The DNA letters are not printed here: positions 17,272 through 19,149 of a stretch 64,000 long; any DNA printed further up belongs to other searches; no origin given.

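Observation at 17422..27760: Tandem array of five near-identical-N-terminus B12-radical SAM paralogs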

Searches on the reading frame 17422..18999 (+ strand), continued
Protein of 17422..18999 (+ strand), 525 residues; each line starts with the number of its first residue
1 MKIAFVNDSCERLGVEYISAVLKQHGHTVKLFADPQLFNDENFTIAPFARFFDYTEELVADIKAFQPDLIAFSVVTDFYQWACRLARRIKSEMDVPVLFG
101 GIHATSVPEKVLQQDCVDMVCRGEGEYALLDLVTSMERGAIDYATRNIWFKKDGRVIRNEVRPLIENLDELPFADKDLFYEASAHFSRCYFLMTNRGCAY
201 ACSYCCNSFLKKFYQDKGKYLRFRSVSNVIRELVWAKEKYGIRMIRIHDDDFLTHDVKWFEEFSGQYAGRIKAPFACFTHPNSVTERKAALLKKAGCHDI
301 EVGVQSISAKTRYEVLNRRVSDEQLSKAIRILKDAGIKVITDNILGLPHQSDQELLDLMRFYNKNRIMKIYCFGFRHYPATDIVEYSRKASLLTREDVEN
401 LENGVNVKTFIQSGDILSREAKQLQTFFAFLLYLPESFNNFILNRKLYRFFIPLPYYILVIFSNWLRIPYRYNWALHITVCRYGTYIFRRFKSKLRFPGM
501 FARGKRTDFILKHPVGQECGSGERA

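Call 16: search_protein_families(library=ncbifam, proteins=[window:17422-18999:+], max_evalue=0.00001)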
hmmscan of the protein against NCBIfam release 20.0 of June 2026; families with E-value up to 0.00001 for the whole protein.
window:17422-18999:+ (525 aa): 28 families (the best 25 are shown)
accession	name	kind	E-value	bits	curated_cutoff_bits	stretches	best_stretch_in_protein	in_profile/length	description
TIGR03471.1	HpnJ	equivalog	1.1e-29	103.6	577.6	1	68-409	70-410/472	hopanoid biosynthesis associated radical SAM protein HpnJ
TIGR02026.1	BchE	equivalog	7.1e-28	97.7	481.35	1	55-363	52-366/497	magnesium-protoporphyrin IX monomethyl ester anaerobic oxidative cyclase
NF050148.1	rSAM_ApyD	equivalog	9.2e-28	97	750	1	11-354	24-355/645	RiPP biosynthesis radical SAM protein ApyD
NF038361.1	rSAM_Sden_1168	equivalog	3.4e-27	95.2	575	1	12-397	85-483/560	Sden_1168 family B12-binding radical SAM P-methyltransferase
TIGR04072.2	rSAM_ladder_B12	equivalog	2.5e-26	92.3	360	1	13-396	19-381/443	lipid biosynthesis B12-binding/radical SAM protein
TIGR04013.1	B12_SAM_MJ_1487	hypoth_equivalog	3.2e-25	88.8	251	1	58-246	34-201/382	TIGR04013 family B12-binding domain/radical SAM domain-containing protein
TIGR04479.1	bcpD_PhpK_rSAM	subfamily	7.8e-20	70.7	600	1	121-364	176-408/504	PhpK family radical SAM P-methyltransferase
NF033712.0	B12_rSAM_KedN5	subfamily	2.4e-18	65.7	700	1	62-205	58-211/624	KedN5 family methylcobalamin-dependent radical SAM C-methyltransferase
TIGR03975.1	rSAM_ocin_1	subfamily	3.5e-18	65.4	281.85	1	15-358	80-423/606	RiPP maturation radical SAM C-methyltransferase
TIGR04385.1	B12_rSAM_cofa1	equivalog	4.2e-17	62.5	450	1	92-354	97-353/438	B12 lower ligand biosynthesis radical SAM protein BzaD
TIGR04014.1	B12_SAM_MJ_0865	equivalog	2.2e-15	56.4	360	1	35-246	7-210/434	methyl-coenzyme M reductase glutamine C-methyltransferase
TIGR04190.1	B12_SAM_Ta0216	equivalog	5.9e-13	48.2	500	1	82-364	96-393/554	TIGR04190 family B12-binding domain/radical SAM domain protein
TIGR04367.1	HpnR_B12_rSAM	equivalog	5.6e-12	44.9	650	1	11-383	21-369/490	hopanoid C-3 methylase HpnR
TIGR04295.1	B12_rSAM_oligo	hypoth_equivalog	2.3e-11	43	400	1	56-347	55-344/422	TIGR04295 family B12-binding domain-containing radical SAM protein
TIGR02666.1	moaA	equivalog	6.3e-10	38.5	284.05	1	198-367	20-185/336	GTP 3',8-cyclase MoaA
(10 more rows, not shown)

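Call 18: search_solved_structures(query=window:17422-18999:+, max_evalue=0.01)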
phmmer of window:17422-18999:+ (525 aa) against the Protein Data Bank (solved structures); distinct sequences matched with E-value up to 0.01: 9.
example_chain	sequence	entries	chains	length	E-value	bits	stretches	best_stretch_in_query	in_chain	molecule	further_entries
6fd2_B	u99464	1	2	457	3.4e-08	36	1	197-354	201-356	Putative apramycin biosynthetic oxidoreductase 4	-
5ul2_A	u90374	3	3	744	6.5e-06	28.5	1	58-210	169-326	OxsB protein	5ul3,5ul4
6wte_A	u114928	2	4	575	2.3e-05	26.7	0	192-382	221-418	B12-binding domain-containing protein | Tryptophan-C2-methyltransferase containing B12-binding domain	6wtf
7kdx_A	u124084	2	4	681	7.3e-05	25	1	64-206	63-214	Methyltransferase TokK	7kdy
9n1b_A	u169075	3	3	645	8.1e-05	24.9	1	119-258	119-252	Radical SAM protein | Radical SAM enzyme CysS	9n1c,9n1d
9ccb_A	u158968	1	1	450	0.0002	23.6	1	33-245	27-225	Radical SAM core domain-containing protein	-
6ia8_A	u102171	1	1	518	0.0051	18.9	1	277-352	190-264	Histone acetyltransferase, ELP3 family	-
6iad_A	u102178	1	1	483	0.0061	18.7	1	277-352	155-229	Histone acetyltransferase, ELP3 family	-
6iaz_A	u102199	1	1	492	0.0063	18.6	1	277-352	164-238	Histone acetyltransferase, ELP3 family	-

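Call 26: find_encoding_contigs(protein=P0042, flank=3000, max_places=2)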
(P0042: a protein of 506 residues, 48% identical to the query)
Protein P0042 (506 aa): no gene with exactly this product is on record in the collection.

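Call 27: find_encoding_contigs(protein=P0069, flank=10000, max_places=2)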
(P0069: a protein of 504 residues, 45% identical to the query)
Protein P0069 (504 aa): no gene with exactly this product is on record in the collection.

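Call 28: list_cluster_members(proteins=[P0042, P0069, P0001, P0003, P0006])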
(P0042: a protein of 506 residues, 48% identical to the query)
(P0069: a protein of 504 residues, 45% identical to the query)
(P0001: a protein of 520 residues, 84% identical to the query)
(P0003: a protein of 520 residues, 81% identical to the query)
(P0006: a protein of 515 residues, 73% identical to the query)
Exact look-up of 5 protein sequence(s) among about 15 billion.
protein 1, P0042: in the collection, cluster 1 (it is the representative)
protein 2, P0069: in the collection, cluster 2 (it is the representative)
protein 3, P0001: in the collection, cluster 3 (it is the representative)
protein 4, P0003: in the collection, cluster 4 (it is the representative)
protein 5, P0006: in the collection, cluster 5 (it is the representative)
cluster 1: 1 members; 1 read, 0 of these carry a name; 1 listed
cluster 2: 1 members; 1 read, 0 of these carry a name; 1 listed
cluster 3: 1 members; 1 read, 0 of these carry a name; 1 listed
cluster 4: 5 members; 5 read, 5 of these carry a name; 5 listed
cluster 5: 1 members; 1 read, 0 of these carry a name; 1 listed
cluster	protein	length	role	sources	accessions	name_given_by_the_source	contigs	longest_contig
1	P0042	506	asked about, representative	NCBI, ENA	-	-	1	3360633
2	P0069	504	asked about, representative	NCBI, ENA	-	-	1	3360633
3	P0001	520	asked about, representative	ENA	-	-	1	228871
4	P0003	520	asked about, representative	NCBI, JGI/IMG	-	radical SAM superfamily enzyme YgiQ (UPF0313 family)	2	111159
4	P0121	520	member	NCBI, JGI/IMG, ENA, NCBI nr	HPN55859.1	MAG TPA: radical SAM protein [Candidatus Omnitrophota bacterium] | radical SAM protein [Candidatus Omnitrophota bacterium]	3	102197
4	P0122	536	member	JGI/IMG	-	radical SAM superfamily enzyme YgiQ (UPF0313 family)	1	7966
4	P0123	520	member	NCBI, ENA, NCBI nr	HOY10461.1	MAG TPA: radical SAM protein [Candidatus Omnitrophota bacterium] | radical SAM protein [Candidatus Omnitrophota bacterium]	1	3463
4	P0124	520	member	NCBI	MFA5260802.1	MAG: radical SAM protein [Candidatus Omnitrophota bacterium]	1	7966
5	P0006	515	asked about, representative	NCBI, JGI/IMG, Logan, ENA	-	-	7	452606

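Call 33: find_encoding_contigs(protein=P0086, flank=10000, max_places=1)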
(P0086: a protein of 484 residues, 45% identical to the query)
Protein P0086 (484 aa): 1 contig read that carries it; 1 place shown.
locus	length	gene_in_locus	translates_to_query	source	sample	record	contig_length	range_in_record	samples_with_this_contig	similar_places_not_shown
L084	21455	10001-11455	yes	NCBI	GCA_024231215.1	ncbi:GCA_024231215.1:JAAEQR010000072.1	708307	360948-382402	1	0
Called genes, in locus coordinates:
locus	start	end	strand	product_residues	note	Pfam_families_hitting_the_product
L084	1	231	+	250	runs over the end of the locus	PF08889:WbqC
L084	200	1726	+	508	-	PF02310:B12-binding, PF04055:Radical_SAM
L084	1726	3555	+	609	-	-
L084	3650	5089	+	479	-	PF02310:B12-binding, PF04055:Radical_SAM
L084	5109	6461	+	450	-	PF23545:Zn_ribbon_HMPTM, PF04055:Radical_SAM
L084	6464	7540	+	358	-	PF01041:DegT_DnrJ_EryC1, PF00155:Aminotran_1_2 (weak)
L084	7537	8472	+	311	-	PF04055:Radical_SAM, PF13186:SPASM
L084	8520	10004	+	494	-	PF02310:B12-binding, PF04055:Radical_SAM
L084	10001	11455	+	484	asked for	PF02310:B12-binding, PF04055:Radical_SAM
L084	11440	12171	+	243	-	PF13641:Glyco_tranf_2_3 (weak), PF00535:Glycos_transf_2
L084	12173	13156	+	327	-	PF04055:Radical_SAM, PF13353:Fer4_12 (weak)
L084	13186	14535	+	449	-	PF13517:FG-GAP_3 (faint), PF21348:RGL11_C (weak)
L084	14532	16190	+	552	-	PF07676:PD40 (faint), PF26550:Tricorn_2nd (faint), PF26549:Tricorn_N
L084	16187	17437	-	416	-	-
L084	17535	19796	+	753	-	PF02310:B12-binding, PF04055:Radical_SAM, PF00535:Glycos_transf_2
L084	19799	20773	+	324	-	PF13641:Glyco_tranf_2_3 (weak)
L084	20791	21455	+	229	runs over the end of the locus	PF00535:Glycos_transf_2, PF10111:Glyco_tranf_2_2 (weak), PF13641:Glyco_tranf_2_3 (weak)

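Call 34: find_encoding_contigs(protein=P0055, flank=10000, max_places=1)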
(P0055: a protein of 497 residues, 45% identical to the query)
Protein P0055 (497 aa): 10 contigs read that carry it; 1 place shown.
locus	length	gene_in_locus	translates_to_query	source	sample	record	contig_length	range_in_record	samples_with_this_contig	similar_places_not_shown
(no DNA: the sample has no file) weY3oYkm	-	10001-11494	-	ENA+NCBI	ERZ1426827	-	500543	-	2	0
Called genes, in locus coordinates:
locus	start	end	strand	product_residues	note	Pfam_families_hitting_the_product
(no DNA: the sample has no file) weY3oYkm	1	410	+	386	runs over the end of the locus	PF00155:Aminotran_1_2 (weak), PF01041:DegT_DnrJ_EryC1, PF01212:Beta_elim_lyase (weak)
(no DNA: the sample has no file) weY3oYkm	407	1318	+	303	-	-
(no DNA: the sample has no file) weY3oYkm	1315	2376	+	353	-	PF00155:Aminotran_1_2 (weak), PF01041:DegT_DnrJ_EryC1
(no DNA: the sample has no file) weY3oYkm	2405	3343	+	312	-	PF04055:Radical_SAM, PF13186:SPASM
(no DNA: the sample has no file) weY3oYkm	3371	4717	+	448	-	PF23545:Zn_ribbon_HMPTM, PF04055:Radical_SAM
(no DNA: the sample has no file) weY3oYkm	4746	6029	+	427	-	PF00919:UPF0004, PF04055:Radical_SAM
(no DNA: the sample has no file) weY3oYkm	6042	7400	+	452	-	PF23545:Zn_ribbon_HMPTM, PF04055:Radical_SAM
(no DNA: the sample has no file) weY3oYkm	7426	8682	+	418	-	PF01041:DegT_DnrJ_EryC1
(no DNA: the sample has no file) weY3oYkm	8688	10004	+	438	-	PF23545:Zn_ribbon_HMPTM, PF04055:Radical_SAM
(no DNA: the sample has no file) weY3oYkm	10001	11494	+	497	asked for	PF02310:B12-binding, PF04055:Radical_SAM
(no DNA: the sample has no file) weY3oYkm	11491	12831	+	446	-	PF23545:Zn_ribbon_HMPTM, PF04055:Radical_SAM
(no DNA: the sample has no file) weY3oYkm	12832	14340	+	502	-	PF02310:B12-binding, PF04055:Radical_SAM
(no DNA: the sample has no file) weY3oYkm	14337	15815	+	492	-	PF02310:B12-binding, PF04055:Radical_SAM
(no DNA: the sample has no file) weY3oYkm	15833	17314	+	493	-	PF02310:B12-binding, PF04055:Radical_SAM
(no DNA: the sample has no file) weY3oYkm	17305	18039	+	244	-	PF00535:Glycos_transf_2, PF13641:Glyco_tranf_2_3 (weak)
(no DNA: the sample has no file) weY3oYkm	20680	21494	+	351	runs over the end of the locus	PF04055:Radical_SAM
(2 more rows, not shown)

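Call 48: find_related_loci(query=A1, collection=metagenome_contigs, flank=10000)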
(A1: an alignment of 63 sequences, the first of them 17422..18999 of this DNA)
Query A1 (525 aa) in metagenome_contigs; peptide patterns used: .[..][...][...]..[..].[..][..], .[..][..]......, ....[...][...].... (x = any residue, [..] = any of these).
600 stretches matched a pattern (row limit reached: there are more); 522 encode a relative of the query (tblastn E <= 1e-3); the best 80 are kept; 80 distinct loci.
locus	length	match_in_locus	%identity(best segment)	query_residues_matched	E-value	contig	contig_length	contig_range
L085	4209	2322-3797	36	1-494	2e-111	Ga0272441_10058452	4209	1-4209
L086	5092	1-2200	39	2-460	5e-109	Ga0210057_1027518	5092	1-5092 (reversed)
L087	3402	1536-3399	38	1-490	2e-109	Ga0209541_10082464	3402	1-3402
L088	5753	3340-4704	42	2-450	3e-106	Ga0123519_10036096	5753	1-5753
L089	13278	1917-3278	40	1-448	7e-106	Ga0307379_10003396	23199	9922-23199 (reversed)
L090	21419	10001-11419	40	1-476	2e-105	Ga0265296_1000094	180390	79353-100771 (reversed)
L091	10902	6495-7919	38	3-471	1e-102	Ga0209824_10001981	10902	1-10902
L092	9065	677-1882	41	1-404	2e-100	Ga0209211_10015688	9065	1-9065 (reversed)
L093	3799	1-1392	38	37-499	1e-99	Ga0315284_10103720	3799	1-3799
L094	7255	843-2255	36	1-462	1e-96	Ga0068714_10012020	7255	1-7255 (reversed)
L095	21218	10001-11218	38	1-405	1e-94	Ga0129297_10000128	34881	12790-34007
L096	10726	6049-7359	36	1-434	2e-93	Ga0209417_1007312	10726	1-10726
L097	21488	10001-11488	33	1-490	1e-91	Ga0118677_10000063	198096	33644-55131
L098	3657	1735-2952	37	68-468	2e-89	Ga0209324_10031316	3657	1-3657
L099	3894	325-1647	35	3-454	3e-89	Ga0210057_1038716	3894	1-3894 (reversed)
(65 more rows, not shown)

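Call 50: predict_structure(alignment_id=A1)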
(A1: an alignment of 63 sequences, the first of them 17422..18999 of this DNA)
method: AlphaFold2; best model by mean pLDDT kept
length: 525 residues; sequences in the alignment: 63
mean_pLDDT: 92.7   pTM: 0.90
mean pLDDT of the five models: 92.7, 92.4, 92.3, 92.2, 92.0
residues with pLDDT >= 90: 458; 70-90: 34; 50-70: 8; < 50: 25
segments of 3 or more residues with pLDDT < 50: 501-525
pLDDT, mean of each block of 10 residues (from residue 1): 97 97 99 96 92 97 99 95 98 98 97 98 98 98 98 97 98 98 97 97 96 97 98 98 97 98 98 98 98 98 95 96 97 98 93 94 96 92 96 94 84 75 92 97 97 90 89 94 96 75 46 41 36
secondary structure, 60 per line:
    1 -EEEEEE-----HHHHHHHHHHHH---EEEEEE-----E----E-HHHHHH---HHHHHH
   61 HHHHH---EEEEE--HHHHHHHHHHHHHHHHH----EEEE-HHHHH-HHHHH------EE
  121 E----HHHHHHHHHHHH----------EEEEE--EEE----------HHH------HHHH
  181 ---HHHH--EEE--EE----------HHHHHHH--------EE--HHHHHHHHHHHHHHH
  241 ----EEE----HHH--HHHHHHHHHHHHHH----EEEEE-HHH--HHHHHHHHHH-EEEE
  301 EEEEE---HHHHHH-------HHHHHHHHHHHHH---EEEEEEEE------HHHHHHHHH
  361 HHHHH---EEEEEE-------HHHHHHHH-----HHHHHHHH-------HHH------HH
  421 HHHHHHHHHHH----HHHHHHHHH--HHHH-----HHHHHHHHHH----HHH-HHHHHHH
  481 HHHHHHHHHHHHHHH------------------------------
elements in order: E2-7 H13-24 E28-33 H46-51 H55-65 E69-73 H76-92 E97-100 H102-106 H108-112 E119-121 H126-137 E148-152 E155-157 H177-180 H184-187 E190-192 H207-213 H226-240 E245-247 H257-270 E275-279 H286-295 E297-305 H309-314 H322-334 E338-345 H352-365 E369-374 H382-389 H395-402 H419-431 H436-444 H447-450 H456-465 H474-495
